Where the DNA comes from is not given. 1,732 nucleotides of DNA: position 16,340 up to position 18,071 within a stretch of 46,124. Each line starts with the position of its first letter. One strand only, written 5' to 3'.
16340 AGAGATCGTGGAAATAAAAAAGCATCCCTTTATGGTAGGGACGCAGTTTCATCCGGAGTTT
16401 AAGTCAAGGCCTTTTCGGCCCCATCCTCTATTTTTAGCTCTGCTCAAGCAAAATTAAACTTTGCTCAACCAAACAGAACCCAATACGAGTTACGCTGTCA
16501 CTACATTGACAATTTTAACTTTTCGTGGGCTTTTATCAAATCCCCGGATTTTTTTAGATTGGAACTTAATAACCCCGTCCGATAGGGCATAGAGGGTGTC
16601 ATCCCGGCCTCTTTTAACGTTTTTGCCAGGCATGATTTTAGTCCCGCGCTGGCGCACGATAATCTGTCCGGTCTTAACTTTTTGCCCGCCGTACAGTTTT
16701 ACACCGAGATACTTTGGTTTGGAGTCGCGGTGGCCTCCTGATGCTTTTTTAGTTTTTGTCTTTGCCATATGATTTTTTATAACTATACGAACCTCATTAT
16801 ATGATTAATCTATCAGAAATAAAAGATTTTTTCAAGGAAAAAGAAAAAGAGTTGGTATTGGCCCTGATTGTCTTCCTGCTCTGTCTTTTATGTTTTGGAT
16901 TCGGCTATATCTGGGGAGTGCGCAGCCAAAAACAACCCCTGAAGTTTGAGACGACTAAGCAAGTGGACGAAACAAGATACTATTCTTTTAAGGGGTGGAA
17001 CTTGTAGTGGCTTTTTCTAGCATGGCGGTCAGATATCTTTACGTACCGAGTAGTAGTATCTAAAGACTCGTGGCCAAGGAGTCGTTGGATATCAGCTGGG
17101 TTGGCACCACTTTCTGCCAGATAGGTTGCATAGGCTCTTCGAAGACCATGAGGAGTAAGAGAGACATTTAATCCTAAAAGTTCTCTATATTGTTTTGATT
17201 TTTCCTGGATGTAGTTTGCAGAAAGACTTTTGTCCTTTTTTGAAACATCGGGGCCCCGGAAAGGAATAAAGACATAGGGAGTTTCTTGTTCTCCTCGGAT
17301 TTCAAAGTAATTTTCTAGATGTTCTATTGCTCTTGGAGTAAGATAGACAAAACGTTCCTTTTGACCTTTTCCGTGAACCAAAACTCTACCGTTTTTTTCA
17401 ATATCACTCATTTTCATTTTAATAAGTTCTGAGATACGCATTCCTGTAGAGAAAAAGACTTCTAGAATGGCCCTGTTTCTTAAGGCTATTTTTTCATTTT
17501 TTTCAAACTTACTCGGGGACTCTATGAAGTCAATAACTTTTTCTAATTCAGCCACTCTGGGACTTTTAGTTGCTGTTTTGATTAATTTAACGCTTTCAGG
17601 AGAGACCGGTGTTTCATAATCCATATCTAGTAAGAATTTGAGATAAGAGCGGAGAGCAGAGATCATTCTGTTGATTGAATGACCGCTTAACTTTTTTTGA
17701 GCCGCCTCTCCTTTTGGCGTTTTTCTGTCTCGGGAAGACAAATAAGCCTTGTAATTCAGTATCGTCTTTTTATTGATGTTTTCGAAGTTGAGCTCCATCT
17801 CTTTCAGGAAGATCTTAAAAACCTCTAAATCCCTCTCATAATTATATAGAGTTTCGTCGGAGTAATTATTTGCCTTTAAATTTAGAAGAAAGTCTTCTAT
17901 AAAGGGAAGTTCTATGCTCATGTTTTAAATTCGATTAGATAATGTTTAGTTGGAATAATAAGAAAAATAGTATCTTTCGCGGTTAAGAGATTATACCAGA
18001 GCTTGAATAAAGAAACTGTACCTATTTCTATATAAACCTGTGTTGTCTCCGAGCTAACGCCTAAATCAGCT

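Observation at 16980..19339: AT-rich two-gene module: intact tyrosine recombinase coupled to a catalytically degraded recombinase-like paralogue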

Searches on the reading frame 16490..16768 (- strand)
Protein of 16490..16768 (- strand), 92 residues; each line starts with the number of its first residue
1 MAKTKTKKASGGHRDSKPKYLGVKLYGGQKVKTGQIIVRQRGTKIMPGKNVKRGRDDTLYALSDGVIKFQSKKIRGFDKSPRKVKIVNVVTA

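Call 4: search_protein_families(library=pfam, proteins=[window:16490-16768:-], max_evalue=1)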
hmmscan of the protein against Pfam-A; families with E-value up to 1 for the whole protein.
window:16490-16768:- (92 aa): 2 families
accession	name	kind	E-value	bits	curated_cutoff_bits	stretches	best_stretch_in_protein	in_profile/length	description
PF01016.24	Ribosomal_L27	-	3.1e-29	101.3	20.5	1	2-75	1-74/79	Ribosomal L27 protein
PF21786.3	Bflower_3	-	0.074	13.4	34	1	22-68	18-62/125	6-fold beta flower protein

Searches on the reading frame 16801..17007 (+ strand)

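Call 4: search_protein_families(library=pfam, proteins=[window:16801-17007:+], max_evalue=1)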
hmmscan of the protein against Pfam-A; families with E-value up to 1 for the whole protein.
window:16801-17007:+ (68 aa): 1 family
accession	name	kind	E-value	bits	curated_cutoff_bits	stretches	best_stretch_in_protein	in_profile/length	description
PF07332.16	Phage_holin_3_6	-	0.012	16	28.4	1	20-58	71-111/116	Putative Actinobacterial Holin-X, holin superfamily III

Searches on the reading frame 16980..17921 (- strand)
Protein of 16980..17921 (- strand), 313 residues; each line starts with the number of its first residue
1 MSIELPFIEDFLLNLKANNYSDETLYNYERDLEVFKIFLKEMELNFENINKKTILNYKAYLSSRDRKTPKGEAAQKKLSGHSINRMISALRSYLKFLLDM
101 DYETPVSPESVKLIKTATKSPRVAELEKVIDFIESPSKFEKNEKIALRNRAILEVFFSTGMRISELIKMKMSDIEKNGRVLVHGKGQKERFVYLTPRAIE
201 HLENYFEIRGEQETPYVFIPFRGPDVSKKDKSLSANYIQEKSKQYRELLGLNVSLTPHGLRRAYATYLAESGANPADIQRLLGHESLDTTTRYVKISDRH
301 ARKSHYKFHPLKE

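Call 4: search_protein_families(library=pfam, proteins=[window:16980-17921:-], max_evalue=1)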
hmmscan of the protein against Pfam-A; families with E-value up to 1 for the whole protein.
window:16980-17921:- (313 aa): 5 families
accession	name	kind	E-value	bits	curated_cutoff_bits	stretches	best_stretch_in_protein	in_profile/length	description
PF00589.27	Phage_integrase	-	7.5e-34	117.4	27.1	1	126-298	8-170/172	Phage integrase family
PF02899.23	Phage_int_SAM_1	-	3.4e-12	46.9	22.3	1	8-98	1-80/83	Phage integrase, N-terminal SAM-like domain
PF13102.12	Phage_int_SAM_5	-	1.3e-08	35.6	22.3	1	6-95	4-80/98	Phage integrase SAM-like domain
PF13495.12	Phage_int_SAM_4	-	0.0059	17.4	27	1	7-102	1-83/85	Phage integrase, N-terminal SAM-like domain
PF11917.13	DUF3435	-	0.035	13.5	25.8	1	226-293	167-235/418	Protein of unknown function (DUF3435)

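Call 5: search_protein_families(library=ncbifam, proteins=[window:16980-17921:-], max_evalue=1)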
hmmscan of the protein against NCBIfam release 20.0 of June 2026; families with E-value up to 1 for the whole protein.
window:16980-17921:- (313 aa): 16 families
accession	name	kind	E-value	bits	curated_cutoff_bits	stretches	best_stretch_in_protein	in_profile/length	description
TIGR02224.1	recomb_XerC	equivalog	2.1e-58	198.1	335.15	1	10-310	2-291/295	tyrosine recombinase XerC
TIGR02225.1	recomb_XerD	equivalog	4e-55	187.2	329.6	1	10-311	2-289/290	site-specific tyrosine recombinase XerD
NF001399.0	PRK00283.1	subfamily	1e-52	179.2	279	1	7-312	8-299/300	tyrosine recombinase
NF040815.2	recomb_XerA_Arch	equivalog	4.5e-52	177.2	220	1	9-304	1-262/263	site-specific tyrosine recombinase/integron integrase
NF002331.0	PRK01287.1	subfamily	4e-34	118.2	371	1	8-311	30-327/365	site-specific tyrosine recombinase XerC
NF003462.0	PRK05084.1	equivalog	4.7e-32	111.1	267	2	138-304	189-352/360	tyrosine recombinase XerS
TIGR02249.1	integrase_gron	subfamily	4e-18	65.8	265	2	233-303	237-307/315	integron integrase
NF040693.1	recomb_GmtY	equivalog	1.4e-10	41.1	340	1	209-302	343-438/441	gamma-mobile-trio recombinase GmtY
NF011946.0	PRK15417.1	equivalog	1.1e-09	38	435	2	239-297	258-316/337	integron integrase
NF007370.0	PRK09870.1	subfamily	3.9e-09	36.4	221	1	136-294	21-177/200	tyrosine-type DNA invertase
NF007371.0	PRK09871.1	subfamily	9e-09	35.1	222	1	148-295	27-173/198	tyrosine-type DNA invertase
NF041502.1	integrase_1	equivalog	2.6e-08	33.1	350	2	235-302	299-366/484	site-specific integrase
NF002685.0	PRK02436.1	equivalog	0.00016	21.6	178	1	16-295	10-245/245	site-specific tyrosine recombinase XerD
TIGR00174.1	miaA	equivalog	0.031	13.5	148.65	1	135-178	146-187/288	tRNA (adenosine(37)-N6)-dimethylallyltransferase MiaA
NF010666.0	PRK14063.1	equivalog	0.099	12.8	111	1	155-192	35-72/78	exodeoxyribonuclease VII small subunit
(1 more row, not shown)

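Call 86: search_protein_families(library=padloc, proteins=[window:16983-17921:-], max_evalue=1)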
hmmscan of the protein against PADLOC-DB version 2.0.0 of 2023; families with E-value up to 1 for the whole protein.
window:16983-17921:- (313 aa): 0 families

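Call 88: find_homologous_proteins(query=window:16983-17921:-, max_evalue=1e-20)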
Query window:16983-17921:- (313 aa): 4653 proteins with E <= 1e-20 among 5999 candidates; the best 120 are listed.
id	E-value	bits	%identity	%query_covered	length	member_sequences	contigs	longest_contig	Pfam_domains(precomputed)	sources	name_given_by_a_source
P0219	3.2e-200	682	100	100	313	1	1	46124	PF13102.13,PF00589.28,PF02899.24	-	-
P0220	1.4e-139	482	70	99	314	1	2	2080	PF13102.13,PF00589.28,PF02899.24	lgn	-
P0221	5.8e-138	477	67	100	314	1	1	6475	PF13102.13,PF00589.28,PF02899.24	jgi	jgi:site-specific recombinase XerD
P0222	5.2e-137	474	67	100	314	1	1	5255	PF13102.13,PF00589.28,PF02899.24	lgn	-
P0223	1.7e-135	469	66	99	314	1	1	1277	PF13102.13,PF00589.28,PF02899.24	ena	-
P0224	1.9e-135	469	67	99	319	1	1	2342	PF13102.13,PF00589.28,PF02899.24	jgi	jgi:site-specific recombinase XerD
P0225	1.9e-135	469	67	99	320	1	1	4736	PF13102.13,PF00589.28,PF02899.24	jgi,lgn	jgi:site-specific recombinase XerD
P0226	3.4e-135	468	66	99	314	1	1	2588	PF13102.13,PF00589.28,PF02899.24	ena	-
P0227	1.3e-134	466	66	99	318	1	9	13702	PF13495.13,PF13102.13,PF00589.28,PF02899.24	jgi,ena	-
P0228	3.5e-134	465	65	100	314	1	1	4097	PF13495.13,PF13102.13,PF00589.28,PF02899.24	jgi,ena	-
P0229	5.3e-134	464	67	99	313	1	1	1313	PF13102.13,PF00589.28,PF02899.24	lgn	-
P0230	6.5e-134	464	65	100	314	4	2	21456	PF13102.13,PF00589.28,PF02899.24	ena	-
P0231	7.0e-134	464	64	100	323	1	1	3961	PF13102.13,PF00589.28,PF02899.24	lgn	-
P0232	9.4e-134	463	65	100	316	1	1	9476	PF13102.13,PF00589.28,PF02899.24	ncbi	-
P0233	1.3e-133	463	65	99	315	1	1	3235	PF13102.13,PF00589.28,PF02899.24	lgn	-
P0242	6.2e-133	461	66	99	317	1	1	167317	PF13102.13,PF00589.28,PF02899.24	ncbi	-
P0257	3.7e-132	458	64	100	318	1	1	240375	PF13102.13,PF00589.28,PF02899.24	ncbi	-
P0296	7.7e-131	454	65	99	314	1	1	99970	PF13102.13,PF00589.28,PF02899.24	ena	-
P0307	1.9e-130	453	64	99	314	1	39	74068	PF13102.13,PF00589.28,PF02899.24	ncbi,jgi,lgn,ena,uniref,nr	ncbi:MAG: hypothetical protein COX90_02575 [Candidatus Nealsonbacteria bacterium CG_4_10_14_0_2_um_f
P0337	1.2e-129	450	65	99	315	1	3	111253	PF13102.13,PF00589.28,PF02899.24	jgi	jgi:site-specific recombinase XerD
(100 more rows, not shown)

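Call 89: find_encoding_contigs(protein=P0242, flank=4000, max_places=1)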
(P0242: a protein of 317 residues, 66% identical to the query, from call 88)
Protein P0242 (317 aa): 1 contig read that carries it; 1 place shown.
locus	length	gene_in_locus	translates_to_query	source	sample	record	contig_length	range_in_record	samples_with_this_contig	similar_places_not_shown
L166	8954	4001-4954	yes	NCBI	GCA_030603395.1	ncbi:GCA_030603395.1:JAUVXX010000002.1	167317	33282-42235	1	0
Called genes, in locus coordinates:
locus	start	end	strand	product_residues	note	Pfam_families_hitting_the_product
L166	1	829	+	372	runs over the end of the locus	PF01098:FTSW_RODA_SPOVE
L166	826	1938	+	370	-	PF03033:Glyco_transf_28, PF04101:Glyco_tran_28_C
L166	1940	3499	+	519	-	PF00749:tRNA-synt_1c, PF19269:Anticodon_2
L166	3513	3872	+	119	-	-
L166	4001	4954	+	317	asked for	PF13102:Phage_int_SAM_5, PF02899:Phage_int_SAM_1, PF00589:Phage_integrase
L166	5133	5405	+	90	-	PF01016:Ribosomal_L27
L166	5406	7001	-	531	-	PF06418:CTP_synth_N, PF00117:GATase, PF07722:Peptidase_C26 (weak)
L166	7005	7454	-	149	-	PF01281:Ribosomal_L9_N, PF03948:Ribosomal_L9_C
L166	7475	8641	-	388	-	PF22694:CtpB_N-like (weak), PF00595:PDZ, PF17820:PDZ_6, PF03572:Peptidase_S41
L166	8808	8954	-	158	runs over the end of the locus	-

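Call 90: find_encoding_contigs(protein=P0257, flank=4000, max_places=1)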
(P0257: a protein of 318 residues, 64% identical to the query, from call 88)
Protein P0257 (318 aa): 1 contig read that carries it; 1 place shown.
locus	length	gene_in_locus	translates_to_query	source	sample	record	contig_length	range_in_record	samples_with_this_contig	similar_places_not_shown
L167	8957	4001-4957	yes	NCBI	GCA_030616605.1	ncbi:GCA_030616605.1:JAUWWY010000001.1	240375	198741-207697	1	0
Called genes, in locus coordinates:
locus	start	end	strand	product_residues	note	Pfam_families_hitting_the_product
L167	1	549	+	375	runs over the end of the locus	PF03033:Glyco_transf_28, PF04101:Glyco_tran_28_C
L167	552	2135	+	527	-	PF00749:tRNA-synt_1c, PF19269:Anticodon_2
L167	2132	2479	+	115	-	-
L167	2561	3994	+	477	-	PF02899:Phage_int_SAM_1 (weak), PF13102:Phage_int_SAM_5, PF13495:Phage_int_SAM_4 (weak), PF00589:Phage_integrase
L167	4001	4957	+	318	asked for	PF13102:Phage_int_SAM_5, PF02899:Phage_int_SAM_1, PF00589:Phage_integrase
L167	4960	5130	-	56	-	-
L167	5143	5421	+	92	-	PF01016:Ribosomal_L27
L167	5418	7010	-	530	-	PF06418:CTP_synth_N, PF00117:GATase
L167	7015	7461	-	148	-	PF01281:Ribosomal_L9_N, PF03948:Ribosomal_L9_C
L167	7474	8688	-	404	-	PF22694:CtpB_N-like (weak), PF00595:PDZ, PF13180:PDZ_2 (weak), PF17820:PDZ_6, PF03572:Peptidase_S41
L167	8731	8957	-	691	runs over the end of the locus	PF04932:Wzy_C, PF07719:TPR_2 (faint)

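Call 91: find_encoding_contigs(protein=P0307, flank=4000, max_places=1)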
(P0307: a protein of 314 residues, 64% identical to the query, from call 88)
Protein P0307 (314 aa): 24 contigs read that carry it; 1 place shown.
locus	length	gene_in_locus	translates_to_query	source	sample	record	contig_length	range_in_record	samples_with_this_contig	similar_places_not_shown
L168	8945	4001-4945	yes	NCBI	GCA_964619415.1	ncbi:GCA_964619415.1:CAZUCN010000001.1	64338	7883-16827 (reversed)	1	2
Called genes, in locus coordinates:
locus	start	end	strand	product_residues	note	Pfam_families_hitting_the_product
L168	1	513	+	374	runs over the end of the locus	PF03033:Glyco_transf_28, PF04101:Glyco_tran_28_C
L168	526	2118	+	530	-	PF00749:tRNA-synt_1c, PF19269:Anticodon_2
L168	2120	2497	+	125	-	-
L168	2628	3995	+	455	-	PF02899:Phage_int_SAM_1 (faint), PF13102:Phage_int_SAM_5 (weak), PF00589:Phage_integrase (faint)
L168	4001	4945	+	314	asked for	PF02899:Phage_int_SAM_1, PF13102:Phage_int_SAM_5 (weak), PF00589:Phage_integrase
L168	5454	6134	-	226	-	PF01255:Prenyltransf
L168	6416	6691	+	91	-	PF01016:Ribosomal_L27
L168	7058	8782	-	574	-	PF06418:CTP_synth_N, PF00117:GATase, PF07722:Peptidase_C26 (faint)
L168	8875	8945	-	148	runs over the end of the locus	PF01281:Ribosomal_L9_N, PF03948:Ribosomal_L9_C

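Call 92: find_encoding_contigs(protein=P0337, flank=4000, max_places=1)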
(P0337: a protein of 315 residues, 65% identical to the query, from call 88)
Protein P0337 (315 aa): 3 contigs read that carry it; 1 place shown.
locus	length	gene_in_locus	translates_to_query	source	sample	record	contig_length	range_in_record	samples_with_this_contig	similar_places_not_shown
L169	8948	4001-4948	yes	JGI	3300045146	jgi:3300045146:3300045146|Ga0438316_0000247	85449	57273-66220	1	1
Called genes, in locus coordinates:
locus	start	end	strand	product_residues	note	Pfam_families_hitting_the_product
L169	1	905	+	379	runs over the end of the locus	PF01098:FTSW_RODA_SPOVE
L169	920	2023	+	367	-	PF03033:Glyco_transf_28, PF04101:Glyco_tran_28_C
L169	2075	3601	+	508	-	PF00749:tRNA-synt_1c, PF19269:Anticodon_2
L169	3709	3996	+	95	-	-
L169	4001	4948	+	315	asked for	PF02899:Phage_int_SAM_1, PF13102:Phage_int_SAM_5, PF00589:Phage_integrase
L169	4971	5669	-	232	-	PF01255:Prenyltransf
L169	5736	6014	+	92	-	PF01016:Ribosomal_L27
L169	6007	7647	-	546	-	PF01656:CbiA (faint), PF06418:CTP_synth_N, PF00117:GATase, PF07722:Peptidase_C26 (weak)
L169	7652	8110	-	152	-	PF01281:Ribosomal_L9_N, PF03948:Ribosomal_L9_C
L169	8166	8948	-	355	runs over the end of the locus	PF02388:FemAB, PF13480:Acetyltransf_6, PF02388:FemAB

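Call 93: find_encoding_contigs(protein=P0296, flank=4000, max_places=1)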
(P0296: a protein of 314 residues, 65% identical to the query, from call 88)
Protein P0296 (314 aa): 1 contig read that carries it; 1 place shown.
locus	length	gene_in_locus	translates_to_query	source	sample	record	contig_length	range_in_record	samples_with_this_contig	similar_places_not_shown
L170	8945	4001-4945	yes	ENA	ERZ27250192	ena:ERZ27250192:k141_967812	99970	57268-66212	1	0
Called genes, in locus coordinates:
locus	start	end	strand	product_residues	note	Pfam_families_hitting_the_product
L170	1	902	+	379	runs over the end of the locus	PF01098:FTSW_RODA_SPOVE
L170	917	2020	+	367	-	PF03033:Glyco_transf_28, PF04101:Glyco_tran_28_C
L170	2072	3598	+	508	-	PF00749:tRNA-synt_1c, PF19269:Anticodon_2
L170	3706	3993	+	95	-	-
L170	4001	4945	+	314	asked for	PF02899:Phage_int_SAM_1, PF13102:Phage_int_SAM_5, PF00589:Phage_integrase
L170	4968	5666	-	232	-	PF01255:Prenyltransf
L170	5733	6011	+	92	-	PF01016:Ribosomal_L27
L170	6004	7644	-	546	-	PF01656:CbiA (faint), PF06418:CTP_synth_N, PF00117:GATase, PF07722:Peptidase_C26 (weak)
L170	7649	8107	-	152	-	PF01281:Ribosomal_L9_N, PF03948:Ribosomal_L9_C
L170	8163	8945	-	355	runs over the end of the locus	PF02388:FemAB, PF13480:Acetyltransf_6, PF02388:FemAB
